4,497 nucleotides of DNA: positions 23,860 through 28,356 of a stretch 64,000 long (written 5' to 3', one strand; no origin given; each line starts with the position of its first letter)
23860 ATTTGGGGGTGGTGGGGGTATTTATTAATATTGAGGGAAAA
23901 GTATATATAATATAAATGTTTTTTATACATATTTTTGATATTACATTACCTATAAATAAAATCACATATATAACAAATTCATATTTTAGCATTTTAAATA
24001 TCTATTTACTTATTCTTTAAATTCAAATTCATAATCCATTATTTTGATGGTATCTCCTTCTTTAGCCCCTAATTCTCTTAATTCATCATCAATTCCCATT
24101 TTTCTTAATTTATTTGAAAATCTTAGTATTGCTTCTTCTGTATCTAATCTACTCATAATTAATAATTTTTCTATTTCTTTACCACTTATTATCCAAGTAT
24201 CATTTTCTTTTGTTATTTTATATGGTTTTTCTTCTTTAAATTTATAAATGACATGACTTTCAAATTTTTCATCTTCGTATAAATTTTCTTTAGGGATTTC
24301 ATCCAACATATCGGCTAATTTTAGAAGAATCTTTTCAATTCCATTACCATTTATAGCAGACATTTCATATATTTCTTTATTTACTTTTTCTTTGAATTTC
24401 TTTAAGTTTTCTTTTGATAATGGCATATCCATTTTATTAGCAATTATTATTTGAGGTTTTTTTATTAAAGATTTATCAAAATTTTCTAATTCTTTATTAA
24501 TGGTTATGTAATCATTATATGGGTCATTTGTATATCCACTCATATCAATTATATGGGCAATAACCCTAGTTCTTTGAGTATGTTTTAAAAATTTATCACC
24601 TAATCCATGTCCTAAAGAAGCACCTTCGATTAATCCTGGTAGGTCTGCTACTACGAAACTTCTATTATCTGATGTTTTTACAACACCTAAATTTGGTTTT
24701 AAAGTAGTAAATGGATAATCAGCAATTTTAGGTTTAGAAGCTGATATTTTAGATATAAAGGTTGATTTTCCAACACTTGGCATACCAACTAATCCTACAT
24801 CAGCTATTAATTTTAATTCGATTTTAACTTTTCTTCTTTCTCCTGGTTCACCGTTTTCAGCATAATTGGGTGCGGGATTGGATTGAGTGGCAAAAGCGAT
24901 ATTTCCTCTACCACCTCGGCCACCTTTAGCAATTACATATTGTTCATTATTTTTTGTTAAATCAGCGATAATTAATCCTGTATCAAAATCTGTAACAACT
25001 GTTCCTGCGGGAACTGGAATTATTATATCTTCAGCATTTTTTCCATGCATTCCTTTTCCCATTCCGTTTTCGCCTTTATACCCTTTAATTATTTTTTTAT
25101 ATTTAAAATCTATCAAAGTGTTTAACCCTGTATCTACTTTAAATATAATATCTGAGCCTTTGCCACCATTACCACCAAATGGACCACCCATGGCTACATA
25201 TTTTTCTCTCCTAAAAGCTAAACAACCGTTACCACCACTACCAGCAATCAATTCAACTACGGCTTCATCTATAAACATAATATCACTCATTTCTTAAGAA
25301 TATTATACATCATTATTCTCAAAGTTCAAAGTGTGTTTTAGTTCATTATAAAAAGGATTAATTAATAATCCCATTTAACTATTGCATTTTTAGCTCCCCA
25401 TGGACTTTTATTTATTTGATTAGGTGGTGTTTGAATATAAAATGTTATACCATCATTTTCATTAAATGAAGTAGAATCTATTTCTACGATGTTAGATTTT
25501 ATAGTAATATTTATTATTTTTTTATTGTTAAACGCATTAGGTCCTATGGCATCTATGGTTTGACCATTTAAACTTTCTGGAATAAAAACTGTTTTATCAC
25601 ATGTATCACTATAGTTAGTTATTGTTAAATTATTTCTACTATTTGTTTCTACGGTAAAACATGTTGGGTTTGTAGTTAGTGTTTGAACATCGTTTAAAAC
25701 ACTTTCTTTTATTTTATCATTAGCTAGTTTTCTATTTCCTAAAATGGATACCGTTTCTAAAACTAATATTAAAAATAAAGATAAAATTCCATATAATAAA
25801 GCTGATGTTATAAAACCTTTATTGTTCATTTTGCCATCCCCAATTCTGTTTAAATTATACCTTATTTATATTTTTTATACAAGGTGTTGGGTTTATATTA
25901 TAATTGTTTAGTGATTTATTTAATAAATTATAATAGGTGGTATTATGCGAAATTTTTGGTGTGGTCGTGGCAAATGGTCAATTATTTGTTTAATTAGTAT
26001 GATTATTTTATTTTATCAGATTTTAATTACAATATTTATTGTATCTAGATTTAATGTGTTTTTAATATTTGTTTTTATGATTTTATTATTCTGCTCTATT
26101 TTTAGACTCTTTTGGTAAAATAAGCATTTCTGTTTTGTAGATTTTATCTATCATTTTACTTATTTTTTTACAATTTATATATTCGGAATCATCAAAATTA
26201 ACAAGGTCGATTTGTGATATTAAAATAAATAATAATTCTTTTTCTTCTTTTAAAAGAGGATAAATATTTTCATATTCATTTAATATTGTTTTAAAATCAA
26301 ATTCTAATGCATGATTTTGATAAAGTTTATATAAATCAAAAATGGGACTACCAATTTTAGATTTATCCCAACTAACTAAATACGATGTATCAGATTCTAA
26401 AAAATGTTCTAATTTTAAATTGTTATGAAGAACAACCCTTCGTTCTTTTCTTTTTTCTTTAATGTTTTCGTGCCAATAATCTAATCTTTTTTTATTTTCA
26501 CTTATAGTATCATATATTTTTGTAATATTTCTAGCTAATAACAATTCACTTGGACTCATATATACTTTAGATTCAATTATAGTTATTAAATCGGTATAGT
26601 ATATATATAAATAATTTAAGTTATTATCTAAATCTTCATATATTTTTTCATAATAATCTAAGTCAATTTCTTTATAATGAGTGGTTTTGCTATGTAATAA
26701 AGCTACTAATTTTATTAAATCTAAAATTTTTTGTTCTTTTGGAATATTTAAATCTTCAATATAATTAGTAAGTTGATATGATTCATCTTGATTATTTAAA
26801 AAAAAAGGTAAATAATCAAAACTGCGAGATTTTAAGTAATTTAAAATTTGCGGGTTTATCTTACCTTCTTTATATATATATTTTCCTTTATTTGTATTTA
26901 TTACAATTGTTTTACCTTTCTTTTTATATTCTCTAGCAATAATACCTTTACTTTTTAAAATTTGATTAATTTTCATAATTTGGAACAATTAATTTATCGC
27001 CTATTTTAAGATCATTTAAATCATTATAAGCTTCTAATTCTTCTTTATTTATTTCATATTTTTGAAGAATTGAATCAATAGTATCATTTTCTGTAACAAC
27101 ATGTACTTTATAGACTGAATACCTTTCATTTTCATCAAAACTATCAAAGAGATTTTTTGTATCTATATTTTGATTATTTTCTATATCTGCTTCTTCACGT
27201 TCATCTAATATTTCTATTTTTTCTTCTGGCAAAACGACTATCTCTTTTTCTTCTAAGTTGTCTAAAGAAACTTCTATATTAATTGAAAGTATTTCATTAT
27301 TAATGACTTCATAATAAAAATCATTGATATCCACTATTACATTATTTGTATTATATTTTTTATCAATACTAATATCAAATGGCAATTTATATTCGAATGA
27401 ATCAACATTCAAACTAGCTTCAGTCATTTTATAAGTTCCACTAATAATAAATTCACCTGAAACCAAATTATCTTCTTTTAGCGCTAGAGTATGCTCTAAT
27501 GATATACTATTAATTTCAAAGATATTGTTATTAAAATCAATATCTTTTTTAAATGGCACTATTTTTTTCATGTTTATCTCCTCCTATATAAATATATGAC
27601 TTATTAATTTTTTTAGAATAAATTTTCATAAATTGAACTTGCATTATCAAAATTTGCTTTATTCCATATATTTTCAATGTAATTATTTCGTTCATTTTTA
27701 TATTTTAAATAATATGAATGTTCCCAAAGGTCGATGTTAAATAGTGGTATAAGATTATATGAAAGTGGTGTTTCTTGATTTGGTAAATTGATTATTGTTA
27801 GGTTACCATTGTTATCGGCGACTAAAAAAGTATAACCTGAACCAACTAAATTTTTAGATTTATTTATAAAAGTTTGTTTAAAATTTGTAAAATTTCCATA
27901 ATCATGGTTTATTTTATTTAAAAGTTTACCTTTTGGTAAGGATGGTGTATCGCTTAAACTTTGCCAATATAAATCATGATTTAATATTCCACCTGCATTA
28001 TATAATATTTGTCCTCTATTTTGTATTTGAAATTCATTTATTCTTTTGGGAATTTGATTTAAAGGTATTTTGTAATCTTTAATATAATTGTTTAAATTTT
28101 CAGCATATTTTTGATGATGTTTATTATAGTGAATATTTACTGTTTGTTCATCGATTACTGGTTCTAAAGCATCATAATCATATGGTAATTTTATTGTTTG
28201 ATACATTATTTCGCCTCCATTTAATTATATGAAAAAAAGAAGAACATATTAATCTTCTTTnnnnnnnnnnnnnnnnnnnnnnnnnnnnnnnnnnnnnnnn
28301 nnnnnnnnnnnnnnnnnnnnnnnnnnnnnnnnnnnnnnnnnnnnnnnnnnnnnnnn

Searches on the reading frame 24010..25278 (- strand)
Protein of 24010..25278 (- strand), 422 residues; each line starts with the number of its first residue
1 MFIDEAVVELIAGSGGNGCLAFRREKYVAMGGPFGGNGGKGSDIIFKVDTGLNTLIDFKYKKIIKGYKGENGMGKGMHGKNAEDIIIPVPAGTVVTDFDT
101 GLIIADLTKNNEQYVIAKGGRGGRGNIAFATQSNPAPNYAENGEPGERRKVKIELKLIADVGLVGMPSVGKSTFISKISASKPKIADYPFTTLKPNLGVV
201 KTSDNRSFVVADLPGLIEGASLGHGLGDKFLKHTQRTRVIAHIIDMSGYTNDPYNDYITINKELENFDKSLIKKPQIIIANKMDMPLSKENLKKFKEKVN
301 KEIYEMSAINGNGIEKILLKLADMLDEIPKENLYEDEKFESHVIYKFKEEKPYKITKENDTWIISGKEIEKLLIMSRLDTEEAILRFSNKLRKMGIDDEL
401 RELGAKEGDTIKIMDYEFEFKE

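Call 17: find_encoding_contigs(protein=window:24013-25278:-, flank=10000, max_places=10)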
Protein seq(422 aa) (422 aa): 13 contigs read that carry it; 4 places shown.
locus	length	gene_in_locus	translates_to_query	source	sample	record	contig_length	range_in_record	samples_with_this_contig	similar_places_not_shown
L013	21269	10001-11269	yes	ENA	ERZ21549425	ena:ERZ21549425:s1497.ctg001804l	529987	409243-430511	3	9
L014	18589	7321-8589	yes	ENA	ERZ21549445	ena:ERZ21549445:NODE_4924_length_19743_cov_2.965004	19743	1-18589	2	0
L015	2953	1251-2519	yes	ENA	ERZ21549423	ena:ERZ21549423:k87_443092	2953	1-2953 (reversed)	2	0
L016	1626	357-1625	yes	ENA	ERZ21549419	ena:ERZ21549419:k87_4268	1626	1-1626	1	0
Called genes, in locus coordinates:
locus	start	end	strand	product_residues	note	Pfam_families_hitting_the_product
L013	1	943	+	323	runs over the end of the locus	PF01368:DHH, PF02272:DHHA1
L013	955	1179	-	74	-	-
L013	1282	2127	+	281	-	PF01522:Polysacc_deac_1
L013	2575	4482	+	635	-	PF02518:HATPase_c, PF00204:DNA_gyraseB, PF01751:Toprim, PF00986:DNA_gyraseB_C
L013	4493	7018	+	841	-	PF00521:DNA_topoisoIV, PF03989:DNA_gyraseA_C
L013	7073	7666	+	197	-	PF00081:Sod_Fe_N, PF02777:Sod_Fe_C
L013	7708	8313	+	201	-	PF20918:SPOCS_spoVID-N (faint), PF01476:LysM (weak)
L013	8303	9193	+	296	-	-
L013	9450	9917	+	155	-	-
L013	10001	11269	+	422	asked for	PF01018:GTP1_OBG, PF02421:FeoB_N, PF01926:MMR_HSR1, PF09269:DUF1967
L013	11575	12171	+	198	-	-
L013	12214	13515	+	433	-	PF07495:Y_Y_Y (faint)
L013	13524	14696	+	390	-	-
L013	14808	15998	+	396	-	PF00768:Peptidase_S11, PF07943:PBP5_C (weak)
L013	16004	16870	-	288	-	PF01297:ZnuA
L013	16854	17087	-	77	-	PF01809:YidD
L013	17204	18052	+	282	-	-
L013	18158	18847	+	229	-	PF14622:Ribonucleas_3_3, PF00636:Ribonuclease_3, PF00035:dsrm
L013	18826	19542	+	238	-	PF20772:TACO1_YebC_N, PF01709:Transcrip_reg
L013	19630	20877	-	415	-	PF02388:FemAB, PF13480:Acetyltransf_6 (weak)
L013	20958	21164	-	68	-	-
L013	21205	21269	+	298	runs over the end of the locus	PF09989:DUF2229, PF06050:HGD-D (faint)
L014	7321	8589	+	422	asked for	PF01018:GTP1_OBG, PF02421:FeoB_N, PF01926:MMR_HSR1, PF09269:DUF1967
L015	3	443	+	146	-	?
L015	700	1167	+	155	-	-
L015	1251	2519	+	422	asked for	PF01018:GTP1_OBG, PF02421:FeoB_N, PF01926:MMR_HSR1, PF09269:DUF1967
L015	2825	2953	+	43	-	?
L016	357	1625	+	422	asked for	PF01018:GTP1_OBG, PF02421:FeoB_N, PF01926:MMR_HSR1, PF09269:DUF1967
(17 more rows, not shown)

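Call 48: search_protein_families(library=ncbifam, max_evalue=0.001, proteins=[window:24010-25278:-])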
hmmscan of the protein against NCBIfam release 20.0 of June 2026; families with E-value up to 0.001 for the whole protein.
window:24010-25278:- (422 aa): 21 families
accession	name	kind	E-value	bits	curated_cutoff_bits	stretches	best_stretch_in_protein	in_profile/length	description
NF008955.0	PRK12297.1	equivalog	2.2e-176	587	406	1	1-421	2-428/429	GTPase ObgE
TIGR02729.1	Obg_CgtA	equivalog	6.2e-132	439.6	280.25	1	2-325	1-328/329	Obg family GTPase CgtA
NF008956.1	PRK12299.1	equivalog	4.5e-126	420.2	300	1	1-326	1-326/327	GTPase ObgE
NF008954.1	PRK12296.1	equivalog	1.6e-125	419.2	377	1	2-421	4-437/470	GTPase ObgE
NF007171.0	PRK09602.1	subfamily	3e-26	92.2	387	3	160-199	4-43/397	YchF-related putative GTPase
TIGR03595.1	Obg_CgtA_exten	equivalog_domain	8.2e-24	83.2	37.65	1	354-420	2-69/70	Obg family GTPase CgtA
TIGR00092.1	TIGR00092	equivalog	5.5e-18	65.2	279.2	1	161-283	5-145/368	redox-regulated ATPase YchF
NF000908.1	PRK00089.1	equivalog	2.3e-16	59.9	237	1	161-339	6-179/291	GTPase Era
TIGR03156.1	GTP_HflX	equivalog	1.9e-14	53.3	216.75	1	156-324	187-350/351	GTPase HflX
NF008280.0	PRK11058.1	equivalog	2.9e-13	49.4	441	1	144-325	186-361/426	ribosome rescue GTPase HflX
TIGR03594.1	GTPase_EngA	equivalog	4.1e-11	42.5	306.7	1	161-335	3-170/432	ribosome biogenesis GTPase Der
TIGR00231.1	small_GTP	domain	2e-09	37.4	42.5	1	160-317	5-158/164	GTP-binding protein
TIGR00436.1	era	equivalog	2.9e-08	33.4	116.25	1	161-329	3-167/270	GTPase Era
TIGR03918.1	GTP_HydF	equivalog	4.1e-08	32.5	325.55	1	160-329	9-171/392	[FeFe] hydrogenase H-cluster maturation GTPase HydF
TIGR00437.1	feoB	equivalog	8.2e-07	28.1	315.65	1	165-388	1-208/594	ferrous iron transport protein B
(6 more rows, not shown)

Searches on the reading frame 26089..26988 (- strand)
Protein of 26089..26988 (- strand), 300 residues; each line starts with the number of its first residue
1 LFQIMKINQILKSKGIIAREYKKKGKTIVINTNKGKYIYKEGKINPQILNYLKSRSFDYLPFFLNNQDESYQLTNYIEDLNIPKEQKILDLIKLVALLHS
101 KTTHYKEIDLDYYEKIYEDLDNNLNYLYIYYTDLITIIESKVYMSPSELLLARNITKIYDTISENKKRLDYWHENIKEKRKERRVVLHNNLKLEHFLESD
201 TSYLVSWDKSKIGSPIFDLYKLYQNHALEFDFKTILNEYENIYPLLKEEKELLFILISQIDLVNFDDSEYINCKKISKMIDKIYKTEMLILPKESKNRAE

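Call 9: search_protein_families(library=pfam, max_evalue=0.01, proteins=[window:26089-26988:-])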
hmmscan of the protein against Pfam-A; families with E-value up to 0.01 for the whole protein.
seq(300 aa): 2 families
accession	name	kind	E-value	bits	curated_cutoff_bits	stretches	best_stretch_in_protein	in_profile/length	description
PF01636.29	APH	-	0.0024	18.1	23.2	1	149-226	125-212/239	Phosphotransferase enzyme family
PF12102.13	MrcB_N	-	0.0061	16.6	25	1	151-242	91-181/183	MrcB-like, N-terminal domain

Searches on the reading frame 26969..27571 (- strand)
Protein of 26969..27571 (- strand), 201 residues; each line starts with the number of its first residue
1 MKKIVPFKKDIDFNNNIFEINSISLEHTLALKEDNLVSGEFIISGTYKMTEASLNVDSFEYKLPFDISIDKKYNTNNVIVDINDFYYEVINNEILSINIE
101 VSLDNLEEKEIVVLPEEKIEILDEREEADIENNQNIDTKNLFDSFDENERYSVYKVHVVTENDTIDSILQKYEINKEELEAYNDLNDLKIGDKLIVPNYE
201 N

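Call 9: search_protein_families(library=pfam, max_evalue=0.01, proteins=[window:26969-27571:-])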
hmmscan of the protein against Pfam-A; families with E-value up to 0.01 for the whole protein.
seq(201 aa): 2 families
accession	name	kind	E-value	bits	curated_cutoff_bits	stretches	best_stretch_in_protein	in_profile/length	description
PF01476.26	LysM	-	9.5e-08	32.3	20.9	1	157-197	1-43/43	LysM domain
PF20918.2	SPOCS_spoVID-N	-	4.2e-07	30.3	27.1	1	8-104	6-130/132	SPOCS_spoVID-N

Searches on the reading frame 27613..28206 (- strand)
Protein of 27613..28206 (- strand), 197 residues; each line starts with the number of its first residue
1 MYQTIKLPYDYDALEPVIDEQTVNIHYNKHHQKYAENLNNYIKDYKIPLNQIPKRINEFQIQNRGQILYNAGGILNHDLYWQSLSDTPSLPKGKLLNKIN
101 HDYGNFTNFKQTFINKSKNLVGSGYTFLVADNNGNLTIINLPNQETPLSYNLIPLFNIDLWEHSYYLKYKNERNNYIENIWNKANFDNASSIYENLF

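Call 48: search_protein_families(library=ncbifam, max_evalue=0.001, proteins=[window:27613-28206:-])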
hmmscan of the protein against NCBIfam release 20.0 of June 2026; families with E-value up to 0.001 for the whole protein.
window:27613-28206:- (197 aa): 3 families
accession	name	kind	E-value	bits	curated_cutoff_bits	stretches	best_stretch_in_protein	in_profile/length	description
NF007832.0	PRK10543.1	equivalog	7.6e-46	156.1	348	1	6-189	7-187/193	superoxide dismutase [Fe]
NF008177.0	PRK10925.1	equivalog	1.6e-41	142.4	363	1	2-194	3-203/206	superoxide dismutase [Mn]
NF041312.1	Superox_dis_Halo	equivalog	7.1e-32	111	300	1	6-195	4-190/196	superoxide dismutase [Mn]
